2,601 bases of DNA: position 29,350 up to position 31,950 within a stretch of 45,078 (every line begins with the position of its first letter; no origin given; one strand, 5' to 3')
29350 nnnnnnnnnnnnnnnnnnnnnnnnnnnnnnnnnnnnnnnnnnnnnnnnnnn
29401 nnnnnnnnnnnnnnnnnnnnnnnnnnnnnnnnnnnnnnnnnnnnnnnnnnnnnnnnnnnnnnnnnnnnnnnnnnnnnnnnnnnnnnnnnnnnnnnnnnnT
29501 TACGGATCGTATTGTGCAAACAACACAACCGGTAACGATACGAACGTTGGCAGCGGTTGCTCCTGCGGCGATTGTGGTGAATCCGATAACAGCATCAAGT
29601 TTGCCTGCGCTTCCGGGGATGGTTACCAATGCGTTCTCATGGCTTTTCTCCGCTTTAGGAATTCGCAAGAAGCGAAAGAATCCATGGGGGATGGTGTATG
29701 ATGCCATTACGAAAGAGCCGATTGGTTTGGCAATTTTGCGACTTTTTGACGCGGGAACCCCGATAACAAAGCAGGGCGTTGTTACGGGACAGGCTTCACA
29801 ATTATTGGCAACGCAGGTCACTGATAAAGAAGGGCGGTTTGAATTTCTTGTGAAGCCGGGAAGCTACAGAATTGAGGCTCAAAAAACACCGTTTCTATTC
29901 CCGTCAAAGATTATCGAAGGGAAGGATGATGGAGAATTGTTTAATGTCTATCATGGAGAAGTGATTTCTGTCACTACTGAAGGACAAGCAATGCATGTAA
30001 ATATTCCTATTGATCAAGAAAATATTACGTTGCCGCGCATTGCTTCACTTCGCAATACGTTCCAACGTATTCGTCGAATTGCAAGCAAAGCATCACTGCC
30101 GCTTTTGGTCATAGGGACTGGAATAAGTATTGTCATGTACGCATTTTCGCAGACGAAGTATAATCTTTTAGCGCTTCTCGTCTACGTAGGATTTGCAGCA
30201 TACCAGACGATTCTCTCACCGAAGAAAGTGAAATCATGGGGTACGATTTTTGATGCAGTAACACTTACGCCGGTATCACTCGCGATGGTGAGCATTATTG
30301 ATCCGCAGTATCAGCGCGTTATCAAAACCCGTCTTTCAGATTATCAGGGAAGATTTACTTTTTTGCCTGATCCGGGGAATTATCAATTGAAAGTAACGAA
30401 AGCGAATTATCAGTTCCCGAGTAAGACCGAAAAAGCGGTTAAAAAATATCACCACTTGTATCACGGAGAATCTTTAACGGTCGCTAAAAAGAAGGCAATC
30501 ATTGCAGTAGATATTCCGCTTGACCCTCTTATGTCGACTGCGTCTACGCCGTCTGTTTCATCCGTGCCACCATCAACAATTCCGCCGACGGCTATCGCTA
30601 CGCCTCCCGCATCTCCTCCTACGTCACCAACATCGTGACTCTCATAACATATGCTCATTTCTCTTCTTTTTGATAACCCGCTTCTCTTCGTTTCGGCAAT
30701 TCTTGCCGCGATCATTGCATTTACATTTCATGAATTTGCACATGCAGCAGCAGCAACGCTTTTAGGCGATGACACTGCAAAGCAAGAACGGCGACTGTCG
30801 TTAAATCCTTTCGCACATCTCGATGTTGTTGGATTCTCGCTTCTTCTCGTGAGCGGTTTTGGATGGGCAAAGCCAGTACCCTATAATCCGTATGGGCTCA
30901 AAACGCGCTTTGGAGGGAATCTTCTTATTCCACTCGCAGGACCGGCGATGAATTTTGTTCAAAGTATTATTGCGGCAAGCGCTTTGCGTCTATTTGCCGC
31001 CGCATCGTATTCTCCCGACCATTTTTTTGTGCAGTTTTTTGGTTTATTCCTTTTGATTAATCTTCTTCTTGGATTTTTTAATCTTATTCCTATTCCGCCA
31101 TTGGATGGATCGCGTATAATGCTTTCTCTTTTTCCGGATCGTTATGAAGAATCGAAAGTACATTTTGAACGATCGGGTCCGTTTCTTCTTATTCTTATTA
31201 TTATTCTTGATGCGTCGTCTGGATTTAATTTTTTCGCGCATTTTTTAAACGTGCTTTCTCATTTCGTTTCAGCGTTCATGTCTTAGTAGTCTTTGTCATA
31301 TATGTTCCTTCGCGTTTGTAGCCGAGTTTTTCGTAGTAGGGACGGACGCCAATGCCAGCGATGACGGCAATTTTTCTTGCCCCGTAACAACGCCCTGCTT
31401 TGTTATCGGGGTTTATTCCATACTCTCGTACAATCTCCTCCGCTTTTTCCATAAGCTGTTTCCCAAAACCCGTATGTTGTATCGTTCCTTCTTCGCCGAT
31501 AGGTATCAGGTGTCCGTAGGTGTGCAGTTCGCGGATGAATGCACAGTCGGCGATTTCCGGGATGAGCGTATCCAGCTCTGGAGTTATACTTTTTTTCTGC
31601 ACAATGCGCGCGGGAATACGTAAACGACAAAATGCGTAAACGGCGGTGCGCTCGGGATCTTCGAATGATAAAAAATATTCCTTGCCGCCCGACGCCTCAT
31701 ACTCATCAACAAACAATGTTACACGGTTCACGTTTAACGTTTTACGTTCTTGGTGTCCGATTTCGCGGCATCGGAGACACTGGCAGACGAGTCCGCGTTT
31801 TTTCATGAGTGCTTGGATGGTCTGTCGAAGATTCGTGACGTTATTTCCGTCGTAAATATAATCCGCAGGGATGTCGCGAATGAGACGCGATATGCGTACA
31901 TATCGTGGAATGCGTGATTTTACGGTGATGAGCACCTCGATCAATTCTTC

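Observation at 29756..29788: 33-nt perfect inverted repeat shared by two unrelated coding sequences (giant protein 3 and Elp3)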

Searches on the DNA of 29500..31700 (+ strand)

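Call 68: search_rna_families(source=window, start=29500, end=31700, threshold=evalue, max_evalue=10)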
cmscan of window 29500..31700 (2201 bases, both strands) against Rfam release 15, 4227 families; matches with E-value up to 10: 1.
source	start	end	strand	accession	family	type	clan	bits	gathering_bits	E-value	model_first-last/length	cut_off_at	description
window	30046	30087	-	RF01046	WLE3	Cis-reg;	-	19.1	50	0.57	1-44/44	no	Wingless localisation element 3 (WLE3)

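Call 72: build_rna_model(alignment_id=A5, structure=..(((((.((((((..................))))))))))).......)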
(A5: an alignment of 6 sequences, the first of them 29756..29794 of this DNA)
Model R1 built from alignment A5 (6 sequences, 50 columns); structure: as given.
model positions 39; base pairs 11; branch points 0; effective number of sequences 6; information 1.369 bits per position. Calibrated on 0.2 Mb of random sequence (short: E-values are rough).
structure used (alignment columns):
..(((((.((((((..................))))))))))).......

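Call 73: search_with_rna_model(model_id=R1, sources=[window, L001, L003, L004, L006, L010, L011, L012], max_evalue=10, show_alignments=0)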
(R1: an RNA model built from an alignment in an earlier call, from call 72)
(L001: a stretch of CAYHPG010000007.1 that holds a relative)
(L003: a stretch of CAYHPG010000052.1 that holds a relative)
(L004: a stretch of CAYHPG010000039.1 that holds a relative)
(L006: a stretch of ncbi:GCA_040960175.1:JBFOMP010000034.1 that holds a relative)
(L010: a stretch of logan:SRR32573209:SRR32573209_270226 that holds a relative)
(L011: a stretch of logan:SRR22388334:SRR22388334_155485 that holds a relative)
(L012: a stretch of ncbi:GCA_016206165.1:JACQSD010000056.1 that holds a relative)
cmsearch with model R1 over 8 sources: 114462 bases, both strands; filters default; matches with E-value up to 10: 15.
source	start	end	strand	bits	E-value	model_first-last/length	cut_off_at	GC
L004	19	57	+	67.7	1.2e-14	1-39/39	no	0.62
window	31375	31413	-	66.1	3.2e-14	1-39/39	no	0.54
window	29756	29794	+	65.5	4.5e-14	1-39/39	no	0.56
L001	7834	7872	-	63.4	1.5e-13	1-39/39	no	0.54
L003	4195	4233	-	61.4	4.8e-13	1-39/39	no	0.59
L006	13291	13338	-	48.9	6.6e-10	1-39/39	no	0.56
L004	675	752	+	19.1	0.021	1-39/39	no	0.53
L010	13073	13125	-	14.7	0.27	1-39/39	no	0.51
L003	4200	4231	+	12.4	1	3-34/39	no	0.56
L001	7839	7870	+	12.3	1.1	3-34/39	no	0.59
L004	21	52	-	12.3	1.1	3-34/39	no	0.59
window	31380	31411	+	12.3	1.1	3-34/39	no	0.59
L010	4803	4822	+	11.1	2.1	10-28/39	no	0.55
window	490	513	+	9.6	5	1-39/39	no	0.79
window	6559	6575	+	9.3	6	11-27/39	no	0.41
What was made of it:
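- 29758..29793 (+): Copy A. A 36-nt insert, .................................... (boundary ambiguous by 1 nt), read in frame as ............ in the C-terminal CarboxypepD_reg-like domain of giant protein 3. Covariance model R1 scores it 65.5 bits (call 73).
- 31376..31411 (-): Copy B. A 36-nt insert, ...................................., read in a different frame as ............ in the GNAT/KAT domain of Elp3. R1 scores it 66.1 bits (call 73).
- Tried and rejected: (i) The weak covariance-model hits L010 13073-13125 (E 0.27) and window 490-513 and 6559-6575 are judged noise (call 73).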

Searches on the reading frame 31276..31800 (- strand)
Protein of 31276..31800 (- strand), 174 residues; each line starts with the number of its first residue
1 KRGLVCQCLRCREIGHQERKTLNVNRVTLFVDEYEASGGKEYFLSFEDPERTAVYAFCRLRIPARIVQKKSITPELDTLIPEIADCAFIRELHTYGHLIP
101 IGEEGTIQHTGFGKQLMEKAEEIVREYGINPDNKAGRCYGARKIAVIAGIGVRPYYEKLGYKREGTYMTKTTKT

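Call 57: search_solved_structures(query=window:31276-31800:-, show_alignments=2, max_evalue=0.001)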
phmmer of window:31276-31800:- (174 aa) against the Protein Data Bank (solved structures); distinct sequences matched with E-value up to 0.001: 9.
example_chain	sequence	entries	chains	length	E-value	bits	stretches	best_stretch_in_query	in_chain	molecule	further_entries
6iaz_A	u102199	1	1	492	2.9e-26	95.5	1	1-170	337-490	Histone acetyltransferase, ELP3 family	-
6iad_A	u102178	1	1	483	2.9e-26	95.5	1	1-170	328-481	Histone acetyltransferase, ELP3 family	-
6ia8_A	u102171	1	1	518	4e-26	95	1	1-170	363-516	Histone acetyltransferase, ELP3 family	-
5l7j_A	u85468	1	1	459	3.5e-24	88.7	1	4-170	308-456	ELP3 family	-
6qk7_C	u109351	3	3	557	2.6e-23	85.9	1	3-170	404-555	Elongator complex protein 3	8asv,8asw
8ptx_C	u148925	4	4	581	1.5e-22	83.4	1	3-173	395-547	Elongator complex protein 3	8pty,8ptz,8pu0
8avg_C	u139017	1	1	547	4.9e-22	81.7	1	3-172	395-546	Elongator complex protein 3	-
6ia6_A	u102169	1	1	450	2.6e-17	66.4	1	4-65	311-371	ELP3 family, ELP3 family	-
5l7l_A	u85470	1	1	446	4.2e-17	65.7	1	4-170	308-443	ELP3 family, ELP3 family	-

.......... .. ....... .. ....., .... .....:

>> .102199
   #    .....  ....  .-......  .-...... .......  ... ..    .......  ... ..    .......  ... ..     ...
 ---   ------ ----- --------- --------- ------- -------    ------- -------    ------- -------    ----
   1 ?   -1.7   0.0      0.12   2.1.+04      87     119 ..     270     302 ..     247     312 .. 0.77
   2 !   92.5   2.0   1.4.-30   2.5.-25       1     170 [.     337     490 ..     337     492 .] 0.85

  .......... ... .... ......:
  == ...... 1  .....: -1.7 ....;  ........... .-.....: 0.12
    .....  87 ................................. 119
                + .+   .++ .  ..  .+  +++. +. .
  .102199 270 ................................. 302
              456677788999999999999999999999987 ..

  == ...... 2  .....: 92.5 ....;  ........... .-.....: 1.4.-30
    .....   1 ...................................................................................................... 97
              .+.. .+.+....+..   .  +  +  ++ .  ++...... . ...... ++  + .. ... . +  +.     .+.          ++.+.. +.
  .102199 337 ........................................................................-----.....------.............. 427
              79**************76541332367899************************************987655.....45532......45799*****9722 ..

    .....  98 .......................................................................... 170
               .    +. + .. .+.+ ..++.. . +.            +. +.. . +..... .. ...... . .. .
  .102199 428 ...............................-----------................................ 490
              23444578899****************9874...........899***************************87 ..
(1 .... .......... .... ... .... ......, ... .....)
